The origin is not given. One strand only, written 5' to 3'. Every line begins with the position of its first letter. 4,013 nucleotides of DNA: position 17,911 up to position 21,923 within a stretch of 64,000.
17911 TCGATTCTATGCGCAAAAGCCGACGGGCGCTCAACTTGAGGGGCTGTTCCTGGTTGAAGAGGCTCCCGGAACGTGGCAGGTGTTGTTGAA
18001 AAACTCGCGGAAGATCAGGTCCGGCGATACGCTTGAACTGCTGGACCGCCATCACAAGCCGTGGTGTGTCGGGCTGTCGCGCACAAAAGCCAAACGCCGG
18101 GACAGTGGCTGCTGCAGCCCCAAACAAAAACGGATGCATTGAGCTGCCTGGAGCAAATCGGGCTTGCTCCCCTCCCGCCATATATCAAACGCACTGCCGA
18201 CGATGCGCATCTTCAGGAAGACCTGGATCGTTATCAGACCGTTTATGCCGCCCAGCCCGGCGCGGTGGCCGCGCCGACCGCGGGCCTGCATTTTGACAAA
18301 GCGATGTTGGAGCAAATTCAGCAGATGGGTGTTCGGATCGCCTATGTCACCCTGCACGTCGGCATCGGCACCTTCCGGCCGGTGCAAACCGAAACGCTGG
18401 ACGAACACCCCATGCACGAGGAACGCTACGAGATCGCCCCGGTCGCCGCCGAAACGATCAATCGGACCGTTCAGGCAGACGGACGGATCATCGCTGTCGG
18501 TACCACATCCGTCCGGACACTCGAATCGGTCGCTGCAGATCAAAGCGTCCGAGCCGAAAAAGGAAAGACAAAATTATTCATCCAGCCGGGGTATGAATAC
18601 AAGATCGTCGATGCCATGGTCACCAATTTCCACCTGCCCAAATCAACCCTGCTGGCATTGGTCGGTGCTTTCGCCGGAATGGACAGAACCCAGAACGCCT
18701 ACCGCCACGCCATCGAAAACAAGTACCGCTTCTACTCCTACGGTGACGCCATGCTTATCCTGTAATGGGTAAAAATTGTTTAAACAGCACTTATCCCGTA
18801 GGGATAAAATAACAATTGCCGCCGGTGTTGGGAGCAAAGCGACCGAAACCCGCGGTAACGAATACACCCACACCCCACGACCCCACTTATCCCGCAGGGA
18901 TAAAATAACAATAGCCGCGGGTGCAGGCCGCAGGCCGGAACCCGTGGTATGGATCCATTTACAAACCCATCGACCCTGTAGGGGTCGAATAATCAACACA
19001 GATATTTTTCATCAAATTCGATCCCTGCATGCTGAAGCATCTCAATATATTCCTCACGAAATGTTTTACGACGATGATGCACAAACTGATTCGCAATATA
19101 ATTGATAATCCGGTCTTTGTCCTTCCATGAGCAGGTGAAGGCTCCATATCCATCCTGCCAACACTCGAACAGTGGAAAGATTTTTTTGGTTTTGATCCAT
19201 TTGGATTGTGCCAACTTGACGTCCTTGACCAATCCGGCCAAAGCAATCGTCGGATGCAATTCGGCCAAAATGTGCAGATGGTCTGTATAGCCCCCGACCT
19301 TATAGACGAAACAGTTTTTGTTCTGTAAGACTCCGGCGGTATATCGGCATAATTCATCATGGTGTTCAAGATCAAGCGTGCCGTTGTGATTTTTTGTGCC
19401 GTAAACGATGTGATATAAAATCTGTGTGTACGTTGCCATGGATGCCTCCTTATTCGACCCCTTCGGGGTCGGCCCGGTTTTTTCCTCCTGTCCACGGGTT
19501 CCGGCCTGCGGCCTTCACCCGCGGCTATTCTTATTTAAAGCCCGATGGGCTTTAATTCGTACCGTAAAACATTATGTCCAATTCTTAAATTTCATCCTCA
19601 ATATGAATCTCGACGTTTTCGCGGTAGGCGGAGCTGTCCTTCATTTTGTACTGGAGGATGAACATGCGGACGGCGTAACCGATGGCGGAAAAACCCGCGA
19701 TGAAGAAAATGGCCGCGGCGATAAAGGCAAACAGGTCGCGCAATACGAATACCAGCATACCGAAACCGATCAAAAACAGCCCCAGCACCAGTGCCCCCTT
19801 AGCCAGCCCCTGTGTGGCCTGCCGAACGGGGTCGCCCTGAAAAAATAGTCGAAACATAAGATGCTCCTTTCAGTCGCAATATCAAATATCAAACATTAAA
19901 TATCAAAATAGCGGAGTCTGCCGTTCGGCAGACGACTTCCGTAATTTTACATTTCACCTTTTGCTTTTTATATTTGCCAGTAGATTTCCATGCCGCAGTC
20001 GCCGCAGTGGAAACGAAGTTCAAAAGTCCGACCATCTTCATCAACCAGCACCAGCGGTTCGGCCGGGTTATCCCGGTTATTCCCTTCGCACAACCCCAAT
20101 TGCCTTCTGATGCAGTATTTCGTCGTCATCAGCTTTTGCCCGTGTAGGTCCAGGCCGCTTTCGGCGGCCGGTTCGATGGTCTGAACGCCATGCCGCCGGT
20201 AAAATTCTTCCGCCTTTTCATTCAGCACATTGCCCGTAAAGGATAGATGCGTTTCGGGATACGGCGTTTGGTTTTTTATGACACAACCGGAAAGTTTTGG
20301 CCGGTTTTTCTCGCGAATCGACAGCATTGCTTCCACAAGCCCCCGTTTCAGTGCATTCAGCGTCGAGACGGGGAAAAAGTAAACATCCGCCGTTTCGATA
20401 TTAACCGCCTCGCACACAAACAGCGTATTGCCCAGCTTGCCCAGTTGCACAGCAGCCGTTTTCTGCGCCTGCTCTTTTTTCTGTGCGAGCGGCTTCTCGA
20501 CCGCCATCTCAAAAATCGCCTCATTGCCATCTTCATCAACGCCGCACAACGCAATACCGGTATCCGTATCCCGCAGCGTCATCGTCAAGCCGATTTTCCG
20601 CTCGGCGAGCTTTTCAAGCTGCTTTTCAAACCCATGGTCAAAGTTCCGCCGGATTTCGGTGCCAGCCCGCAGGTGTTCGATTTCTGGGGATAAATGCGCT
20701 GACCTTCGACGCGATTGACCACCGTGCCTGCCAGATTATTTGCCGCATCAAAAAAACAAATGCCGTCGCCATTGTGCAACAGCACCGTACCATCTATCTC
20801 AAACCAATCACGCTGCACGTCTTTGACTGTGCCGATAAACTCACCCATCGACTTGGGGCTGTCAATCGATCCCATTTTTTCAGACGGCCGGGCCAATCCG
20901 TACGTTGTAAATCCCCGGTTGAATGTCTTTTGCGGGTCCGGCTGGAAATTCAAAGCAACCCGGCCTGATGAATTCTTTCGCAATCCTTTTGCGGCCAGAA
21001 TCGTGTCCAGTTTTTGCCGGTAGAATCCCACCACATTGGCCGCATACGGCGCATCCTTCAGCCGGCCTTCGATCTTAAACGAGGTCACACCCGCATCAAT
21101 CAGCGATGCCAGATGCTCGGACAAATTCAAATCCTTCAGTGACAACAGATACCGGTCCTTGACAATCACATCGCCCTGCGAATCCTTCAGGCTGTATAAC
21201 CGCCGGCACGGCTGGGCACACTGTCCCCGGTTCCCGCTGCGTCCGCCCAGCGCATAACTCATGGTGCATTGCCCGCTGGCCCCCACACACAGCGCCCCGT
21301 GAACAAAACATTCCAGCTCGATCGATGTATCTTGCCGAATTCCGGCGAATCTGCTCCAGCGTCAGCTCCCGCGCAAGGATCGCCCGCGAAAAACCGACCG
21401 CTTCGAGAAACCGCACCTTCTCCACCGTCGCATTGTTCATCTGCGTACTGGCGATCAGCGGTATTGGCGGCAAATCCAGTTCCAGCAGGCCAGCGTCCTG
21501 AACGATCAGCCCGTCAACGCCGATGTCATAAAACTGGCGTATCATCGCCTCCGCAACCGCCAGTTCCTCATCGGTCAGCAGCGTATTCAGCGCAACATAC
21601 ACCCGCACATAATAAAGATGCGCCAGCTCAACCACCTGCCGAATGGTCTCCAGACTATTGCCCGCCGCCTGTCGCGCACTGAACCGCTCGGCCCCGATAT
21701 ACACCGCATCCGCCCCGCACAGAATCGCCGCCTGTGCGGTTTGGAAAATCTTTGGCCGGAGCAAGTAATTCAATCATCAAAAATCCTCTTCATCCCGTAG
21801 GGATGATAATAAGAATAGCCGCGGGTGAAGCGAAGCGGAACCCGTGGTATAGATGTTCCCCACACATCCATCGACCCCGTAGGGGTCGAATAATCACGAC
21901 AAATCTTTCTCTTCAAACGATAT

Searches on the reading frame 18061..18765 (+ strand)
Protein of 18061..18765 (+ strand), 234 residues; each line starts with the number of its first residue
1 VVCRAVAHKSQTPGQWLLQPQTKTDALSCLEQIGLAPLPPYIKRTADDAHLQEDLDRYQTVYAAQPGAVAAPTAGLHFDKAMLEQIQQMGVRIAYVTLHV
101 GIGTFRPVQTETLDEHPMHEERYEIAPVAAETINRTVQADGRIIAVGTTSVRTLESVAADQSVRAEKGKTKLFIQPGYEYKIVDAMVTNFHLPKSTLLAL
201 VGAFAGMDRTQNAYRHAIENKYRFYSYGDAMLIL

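Call 66: search_protein_families(library=pfam, proteins=[window:18061-18765:+], max_evalue=0.0001)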
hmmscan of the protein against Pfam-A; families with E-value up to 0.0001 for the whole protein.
window:18061-18765:+ (234 aa): 1 family
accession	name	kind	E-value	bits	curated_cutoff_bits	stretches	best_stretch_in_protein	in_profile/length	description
PF02547.20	Queuosine_synth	-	9.1e-93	311.3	25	1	9-233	112-322/322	Queuosine biosynthesis protein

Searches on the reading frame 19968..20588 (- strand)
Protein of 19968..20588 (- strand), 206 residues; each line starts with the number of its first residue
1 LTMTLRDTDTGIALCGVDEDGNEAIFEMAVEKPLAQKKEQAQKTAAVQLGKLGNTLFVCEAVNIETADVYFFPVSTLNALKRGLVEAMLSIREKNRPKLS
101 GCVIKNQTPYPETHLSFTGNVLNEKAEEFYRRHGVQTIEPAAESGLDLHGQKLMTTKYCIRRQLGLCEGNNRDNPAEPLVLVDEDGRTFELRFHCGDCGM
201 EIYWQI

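Call 66: search_protein_families(library=pfam, proteins=[window:19968-20588:-], max_evalue=0.0001)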
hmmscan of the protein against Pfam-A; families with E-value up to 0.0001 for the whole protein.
window:19968-20588:- (206 aa): 1 family
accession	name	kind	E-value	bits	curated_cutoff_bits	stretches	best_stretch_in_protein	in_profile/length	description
PF12392.13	DUF3656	-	2.2e-13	51.3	22.1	1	21-90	48-106/109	Collagenase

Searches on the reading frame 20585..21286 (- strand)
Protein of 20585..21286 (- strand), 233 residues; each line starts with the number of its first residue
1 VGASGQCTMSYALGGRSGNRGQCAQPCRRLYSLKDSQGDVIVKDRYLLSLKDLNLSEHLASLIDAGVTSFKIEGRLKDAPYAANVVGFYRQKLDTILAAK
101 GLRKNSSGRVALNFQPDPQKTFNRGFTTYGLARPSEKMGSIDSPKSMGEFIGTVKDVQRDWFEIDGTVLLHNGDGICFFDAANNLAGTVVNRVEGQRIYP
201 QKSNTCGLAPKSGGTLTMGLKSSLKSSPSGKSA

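Call 66: search_protein_families(library=pfam, proteins=[window:20585-21286:-], max_evalue=0.0001)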
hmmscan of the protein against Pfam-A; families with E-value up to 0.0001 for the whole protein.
window:20585-21286:- (233 aa): 1 family
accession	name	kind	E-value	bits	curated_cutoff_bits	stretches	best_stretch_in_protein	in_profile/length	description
PF01136.24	Peptidase_U32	-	3e-34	118.8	22.4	1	3-133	98-229/233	Peptidase family U32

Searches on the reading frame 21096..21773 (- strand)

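Call 66: search_protein_families(library=pfam, proteins=[window:21096-21773:-], max_evalue=0.0001)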
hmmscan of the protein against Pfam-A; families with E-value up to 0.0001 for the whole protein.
window:21096-21773:- (225 aa): 1 family
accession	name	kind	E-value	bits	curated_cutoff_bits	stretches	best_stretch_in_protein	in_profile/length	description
PF01136.24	Peptidase_U32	-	3.4e-21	76.1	22.4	1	74-144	4-77/233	Peptidase family U32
